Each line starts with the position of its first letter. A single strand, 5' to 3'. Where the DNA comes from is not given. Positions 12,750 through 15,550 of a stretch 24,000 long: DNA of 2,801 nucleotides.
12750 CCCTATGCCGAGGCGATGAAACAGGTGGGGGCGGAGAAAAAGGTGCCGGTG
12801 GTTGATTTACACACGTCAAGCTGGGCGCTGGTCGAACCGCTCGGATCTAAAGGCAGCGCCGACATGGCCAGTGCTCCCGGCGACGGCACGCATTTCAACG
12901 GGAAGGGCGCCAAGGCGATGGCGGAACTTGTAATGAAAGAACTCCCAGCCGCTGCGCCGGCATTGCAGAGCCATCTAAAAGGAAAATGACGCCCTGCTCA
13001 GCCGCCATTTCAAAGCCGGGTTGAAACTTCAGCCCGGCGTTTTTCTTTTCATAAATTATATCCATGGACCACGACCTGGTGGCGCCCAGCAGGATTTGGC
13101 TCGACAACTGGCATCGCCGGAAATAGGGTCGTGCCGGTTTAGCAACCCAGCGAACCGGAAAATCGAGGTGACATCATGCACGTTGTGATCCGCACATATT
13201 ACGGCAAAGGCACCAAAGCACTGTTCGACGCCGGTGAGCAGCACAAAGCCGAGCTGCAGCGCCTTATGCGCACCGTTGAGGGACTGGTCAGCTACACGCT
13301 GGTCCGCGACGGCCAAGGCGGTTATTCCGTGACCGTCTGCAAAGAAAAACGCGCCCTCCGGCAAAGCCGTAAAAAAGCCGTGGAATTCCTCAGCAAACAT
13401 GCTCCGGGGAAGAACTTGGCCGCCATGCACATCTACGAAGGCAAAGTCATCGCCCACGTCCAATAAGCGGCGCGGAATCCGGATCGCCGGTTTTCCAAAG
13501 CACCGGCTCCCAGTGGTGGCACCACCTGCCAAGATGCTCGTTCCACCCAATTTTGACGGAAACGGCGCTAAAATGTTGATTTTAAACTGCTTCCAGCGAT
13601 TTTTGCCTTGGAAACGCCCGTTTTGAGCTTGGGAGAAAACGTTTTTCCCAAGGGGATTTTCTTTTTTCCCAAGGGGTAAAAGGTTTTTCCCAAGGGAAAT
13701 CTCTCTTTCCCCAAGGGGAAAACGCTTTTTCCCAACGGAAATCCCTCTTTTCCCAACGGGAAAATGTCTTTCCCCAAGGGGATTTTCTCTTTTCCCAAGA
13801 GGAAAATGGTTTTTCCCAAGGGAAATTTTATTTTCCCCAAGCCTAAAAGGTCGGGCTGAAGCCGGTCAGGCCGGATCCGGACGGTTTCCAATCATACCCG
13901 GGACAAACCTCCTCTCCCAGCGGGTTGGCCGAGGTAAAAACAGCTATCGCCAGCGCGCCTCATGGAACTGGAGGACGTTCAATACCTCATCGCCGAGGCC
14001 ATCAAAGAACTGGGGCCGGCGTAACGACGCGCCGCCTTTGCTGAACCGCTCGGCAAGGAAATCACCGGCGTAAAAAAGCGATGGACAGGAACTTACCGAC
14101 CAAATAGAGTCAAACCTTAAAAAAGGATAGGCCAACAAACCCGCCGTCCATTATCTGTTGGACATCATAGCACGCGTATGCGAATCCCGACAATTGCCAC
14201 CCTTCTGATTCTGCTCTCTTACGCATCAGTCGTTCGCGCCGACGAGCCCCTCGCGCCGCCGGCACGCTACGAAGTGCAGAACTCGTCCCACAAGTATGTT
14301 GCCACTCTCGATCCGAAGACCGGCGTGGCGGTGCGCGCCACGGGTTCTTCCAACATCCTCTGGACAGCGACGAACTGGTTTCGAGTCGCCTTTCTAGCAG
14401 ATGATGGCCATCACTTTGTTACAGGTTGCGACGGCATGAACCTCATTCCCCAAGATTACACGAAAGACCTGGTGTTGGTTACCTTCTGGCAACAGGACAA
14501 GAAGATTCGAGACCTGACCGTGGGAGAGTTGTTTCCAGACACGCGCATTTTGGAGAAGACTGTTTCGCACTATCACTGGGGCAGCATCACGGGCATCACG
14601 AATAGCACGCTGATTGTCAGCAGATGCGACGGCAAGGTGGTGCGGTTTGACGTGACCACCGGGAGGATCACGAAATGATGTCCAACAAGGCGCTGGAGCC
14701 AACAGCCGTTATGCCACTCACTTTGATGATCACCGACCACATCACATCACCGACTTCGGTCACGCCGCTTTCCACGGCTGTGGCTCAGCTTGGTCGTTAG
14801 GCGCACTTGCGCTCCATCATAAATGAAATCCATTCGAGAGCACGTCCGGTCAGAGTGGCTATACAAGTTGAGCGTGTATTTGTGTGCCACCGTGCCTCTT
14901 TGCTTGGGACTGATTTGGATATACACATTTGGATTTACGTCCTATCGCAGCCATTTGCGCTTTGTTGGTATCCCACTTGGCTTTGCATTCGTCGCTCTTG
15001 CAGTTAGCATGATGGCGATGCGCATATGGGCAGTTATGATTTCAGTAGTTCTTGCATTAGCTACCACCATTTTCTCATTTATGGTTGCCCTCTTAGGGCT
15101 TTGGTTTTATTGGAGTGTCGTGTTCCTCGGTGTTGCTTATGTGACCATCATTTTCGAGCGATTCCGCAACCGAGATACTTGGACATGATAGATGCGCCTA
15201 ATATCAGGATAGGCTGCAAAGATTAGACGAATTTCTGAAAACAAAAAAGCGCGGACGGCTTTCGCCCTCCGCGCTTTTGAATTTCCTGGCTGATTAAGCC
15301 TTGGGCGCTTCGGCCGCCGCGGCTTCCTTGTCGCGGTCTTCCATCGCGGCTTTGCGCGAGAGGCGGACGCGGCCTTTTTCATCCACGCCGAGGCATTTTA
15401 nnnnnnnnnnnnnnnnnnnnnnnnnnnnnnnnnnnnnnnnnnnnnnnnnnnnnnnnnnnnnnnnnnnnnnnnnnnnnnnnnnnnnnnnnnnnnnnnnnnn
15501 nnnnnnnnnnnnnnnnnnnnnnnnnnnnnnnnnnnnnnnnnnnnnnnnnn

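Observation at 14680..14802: Complete integron attC-type recombination site between two orphan ORFs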

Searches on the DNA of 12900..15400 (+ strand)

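Call 9: search_rna_families(source=window, start=12900, end=15400, threshold=evalue, max_evalue=10)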
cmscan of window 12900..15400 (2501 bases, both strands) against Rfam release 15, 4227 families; matches with E-value up to 10: 21.
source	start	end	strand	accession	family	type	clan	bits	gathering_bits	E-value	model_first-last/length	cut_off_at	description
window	13629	13735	-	RF04156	MIR2670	Gene; miRNA;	-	29.2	117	0.0014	1-200/200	no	MIR2670 microRNA precursor family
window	15243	15351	-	RF02865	ncS01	Gene; sRNA;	-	28.3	58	0.026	1-110/110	no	Burkholderia sRNA 1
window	13628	13736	+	RF04156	MIR2670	Gene; miRNA;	-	25.1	117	0.016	1-200/200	no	MIR2670 microRNA precursor family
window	13662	13825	-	RF02861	IR_84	Gene; sRNA;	-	24.2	51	0.27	1-186/186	no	Neisseria sRNA 84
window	15237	15382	-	RF00558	L20_leader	Cis-reg; leader;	-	24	58.7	0.087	1-127/127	no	Ribosomal protein L20 leader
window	15179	15286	+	RF00558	L20_leader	Cis-reg; leader;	-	22.9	58.7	0.16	1-127/127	no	Ribosomal protein L20 leader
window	13678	13832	-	RF01743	leu-phe_leader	Cis-reg; leader;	-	21.1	70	2.4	1-162/162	no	leu/phe leader RNA from Lactococcus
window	15224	15284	+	RF02066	STnc320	Gene; sRNA;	-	20.6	50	0.98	1-55/55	no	Salmonella enterica sRNA STnc320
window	13624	13698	-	RF03642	MIR5743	Gene; miRNA;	-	20.2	111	1.8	1-81/81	no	MIR5743 microRNA precursor family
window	13663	13722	+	RF03891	mir-2545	Gene; miRNA;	-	19.5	94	2.7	1-118/118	no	mir-2545 microRNA precursor family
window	15242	15276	+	RF02621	BSnc120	Gene; sRNA;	-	19.3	114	0.6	36-70/88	no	Brucella sRNA 120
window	13685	13722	-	RF01835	HIV_FS2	Cis-reg; frameshift_element;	-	19.2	44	1.1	1-45/45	no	ribosomal frameshift site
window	13759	13836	-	RF00876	mir-684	Gene; miRNA;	-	18.3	100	3.4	1-86/86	no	mir-684 microRNA precursor family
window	13708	13762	-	RF02520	mir-965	Gene; miRNA;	-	18.2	43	2.9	1-76/76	no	mir-965 microRNA precursor family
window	14036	14075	+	RF02227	sX8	Gene; sRNA;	-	16.8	50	4.5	1-82/82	no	Proteobacterial sRNA sX8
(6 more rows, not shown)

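Call 39: build_rna_model(alignment_id=A2, structure=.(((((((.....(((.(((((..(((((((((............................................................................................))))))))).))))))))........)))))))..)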
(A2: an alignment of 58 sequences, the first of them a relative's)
Model R1 built from alignment A2 (58 sequences, 160 columns); structure: as given.
model positions 133; base pairs 24; branch points 0; effective number of sequences 6.3; information 0.59 bits per position. Calibrated on 0.2 Mb of random sequence (short: E-values are rough).
structure used (alignment columns):
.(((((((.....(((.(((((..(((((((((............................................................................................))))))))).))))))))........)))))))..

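Call 40: search_with_rna_model(model_id=R1, source=window, filters=off, max_evalue=10, show_alignments=4)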
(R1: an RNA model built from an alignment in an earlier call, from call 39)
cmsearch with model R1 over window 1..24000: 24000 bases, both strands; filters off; matches with E-value up to 10: 25.
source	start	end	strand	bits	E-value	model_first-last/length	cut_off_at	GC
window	14679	14803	+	64.3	3.3e-14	1-133/133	no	0.58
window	14129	14164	+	10.7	0.29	1-133/133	no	0.53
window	9695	9724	-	8.2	1.2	1-133/133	no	0.63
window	9146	9313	-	7.6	1.7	1-133/133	no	0.61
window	21297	21314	+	7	2.2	1-133/133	no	0.67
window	16559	16584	-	6.7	2.6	1-133/133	no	0.58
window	19976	20026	+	6.5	2.9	1-133/133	no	0.57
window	9374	9428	+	6.5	2.9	1-133/133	no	0.47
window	3674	3712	-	6.3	3.2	1-133/133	no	0.62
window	14129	14164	-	6.1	3.8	1-133/133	no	0.53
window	9894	9949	+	6.1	3.8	1-133/133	no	0.73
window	18064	18106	+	5.9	4.1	1-133/133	no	0.67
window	16378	16400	-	5.9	4.2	1-133/133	no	0.65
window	16403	16500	+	5.9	4.3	1-133/133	no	0.65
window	9695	9724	+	5.8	4.3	1-133/133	no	0.63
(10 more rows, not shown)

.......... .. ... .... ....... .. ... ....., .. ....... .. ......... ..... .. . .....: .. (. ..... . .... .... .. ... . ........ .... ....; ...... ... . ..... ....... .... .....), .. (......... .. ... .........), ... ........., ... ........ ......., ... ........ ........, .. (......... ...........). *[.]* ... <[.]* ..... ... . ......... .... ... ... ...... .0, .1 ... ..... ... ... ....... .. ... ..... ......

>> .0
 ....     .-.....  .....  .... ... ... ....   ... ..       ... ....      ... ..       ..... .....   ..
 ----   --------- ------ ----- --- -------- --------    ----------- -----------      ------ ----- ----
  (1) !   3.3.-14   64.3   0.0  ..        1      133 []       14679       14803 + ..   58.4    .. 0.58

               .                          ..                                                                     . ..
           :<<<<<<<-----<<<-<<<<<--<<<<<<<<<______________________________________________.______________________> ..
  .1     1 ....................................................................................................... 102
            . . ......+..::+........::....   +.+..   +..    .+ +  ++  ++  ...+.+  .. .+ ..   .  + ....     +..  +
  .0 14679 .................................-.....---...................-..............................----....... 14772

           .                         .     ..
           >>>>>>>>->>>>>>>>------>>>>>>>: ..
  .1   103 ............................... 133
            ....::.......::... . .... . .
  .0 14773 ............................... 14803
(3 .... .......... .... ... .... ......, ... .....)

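Call 43: search_with_rna_model(model_id=R1, sources=[L008, L009, L011, L012, L016, L025, L026, L040, L046, L057, L061, L072, L088], max_evalue=0.01, make_alignment=true)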
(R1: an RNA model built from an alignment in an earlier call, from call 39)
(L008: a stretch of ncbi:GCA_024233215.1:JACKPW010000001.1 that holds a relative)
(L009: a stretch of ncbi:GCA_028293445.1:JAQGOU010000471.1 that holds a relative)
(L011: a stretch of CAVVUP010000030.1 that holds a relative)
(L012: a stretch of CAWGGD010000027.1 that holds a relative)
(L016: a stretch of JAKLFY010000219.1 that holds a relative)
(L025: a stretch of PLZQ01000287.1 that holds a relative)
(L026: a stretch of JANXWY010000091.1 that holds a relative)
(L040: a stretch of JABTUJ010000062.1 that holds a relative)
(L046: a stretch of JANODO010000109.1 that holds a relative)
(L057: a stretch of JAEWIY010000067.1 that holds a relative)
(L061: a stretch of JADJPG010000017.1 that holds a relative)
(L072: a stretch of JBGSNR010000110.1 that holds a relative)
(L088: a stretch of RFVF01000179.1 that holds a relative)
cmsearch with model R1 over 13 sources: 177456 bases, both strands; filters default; matches with E-value up to 0.01: 34.
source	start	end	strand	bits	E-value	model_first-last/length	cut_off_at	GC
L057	745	844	-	76.7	2.4e-16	1-133/133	no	0.6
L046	1403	1507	-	73.2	1.7e-15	1-133/133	no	0.57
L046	1164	1268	-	68.7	2.1e-14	1-133/133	no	0.59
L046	1973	2077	-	68.2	2.7e-14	1-133/133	no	0.58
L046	637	741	-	58.5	6e-12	1-133/133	no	0.58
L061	7742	7869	-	52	2.3e-10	1-133/133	no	0.66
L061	8708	8802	-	50.3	5.8e-10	1-133/133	no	0.71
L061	8280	8407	-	49.3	1e-09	1-133/133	no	0.66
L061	9204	9298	-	48.7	1.4e-09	1-133/133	no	0.65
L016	550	677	-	48.7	1.4e-09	1-133/133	no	0.71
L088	247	341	-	48.5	1.6e-09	1-133/133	no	0.69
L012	6859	6967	-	47.6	2.5e-09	1-133/133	no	0.58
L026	1419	1513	-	47.3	3e-09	1-133/133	no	0.68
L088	595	689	-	47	3.7e-09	1-133/133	no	0.67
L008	9425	9542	+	45.9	6.6e-09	1-133/133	no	0.69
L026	1772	1890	-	45.7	7.3e-09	1-133/133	no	0.56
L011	5597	5688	-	41.9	6.2e-08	1-133/133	no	0.55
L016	1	135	-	39.5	2.3e-07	1-128/133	3'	0.68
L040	9266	9364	-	39.5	2.4e-07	1-133/133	no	0.68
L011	6397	6494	-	39.2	2.8e-07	1-133/133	no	0.63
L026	388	485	-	37.5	7.2e-07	1-133/133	no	0.64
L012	9474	9583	-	37.5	7.3e-07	1-133/133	no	0.58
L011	6725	6850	-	37.4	7.5e-07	1-133/133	no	0.58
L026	2410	2510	-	37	9.7e-07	1-133/133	no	0.63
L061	5017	5111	-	36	1.7e-06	1-133/133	no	0.67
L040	7239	7368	-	35.9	1.7e-06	1-133/133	no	0.69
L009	3008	3105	+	35.8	1.8e-06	1-133/133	no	0.61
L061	3982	4076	-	35.8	1.9e-06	1-133/133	no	0.62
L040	8307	8408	-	34.5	3.8e-06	1-133/133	no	0.64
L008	9893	9987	+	32.7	1e-05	1-133/133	no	0.59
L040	7772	7900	-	31.5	2e-05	1-133/133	no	0.64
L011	6026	6120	-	22.9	0.0024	1-133/133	no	0.68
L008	13722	13844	+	22.7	0.0027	1-133/133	no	0.59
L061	4408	4502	-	21.2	0.0061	1-133/133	no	0.66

Alignment A4: 34 matches aligned to the model, 197 columns, each read 5' to 3' on its own strand. Consensus structure (alignment columns), stored with it:
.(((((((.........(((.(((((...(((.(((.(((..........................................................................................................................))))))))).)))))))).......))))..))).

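Call 44: build_rna_model(alignment_id=A4)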
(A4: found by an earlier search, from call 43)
Model R2 built from alignment A4 (34 sequences, 197 columns); structure: stored with the alignment.
model positions 94; base pairs 24; branch points 0; effective number of sequences 6.16; information 0.608 bits per position. Calibrated on 0.2 Mb of random sequence (short: E-values are rough).
structure used (alignment columns):
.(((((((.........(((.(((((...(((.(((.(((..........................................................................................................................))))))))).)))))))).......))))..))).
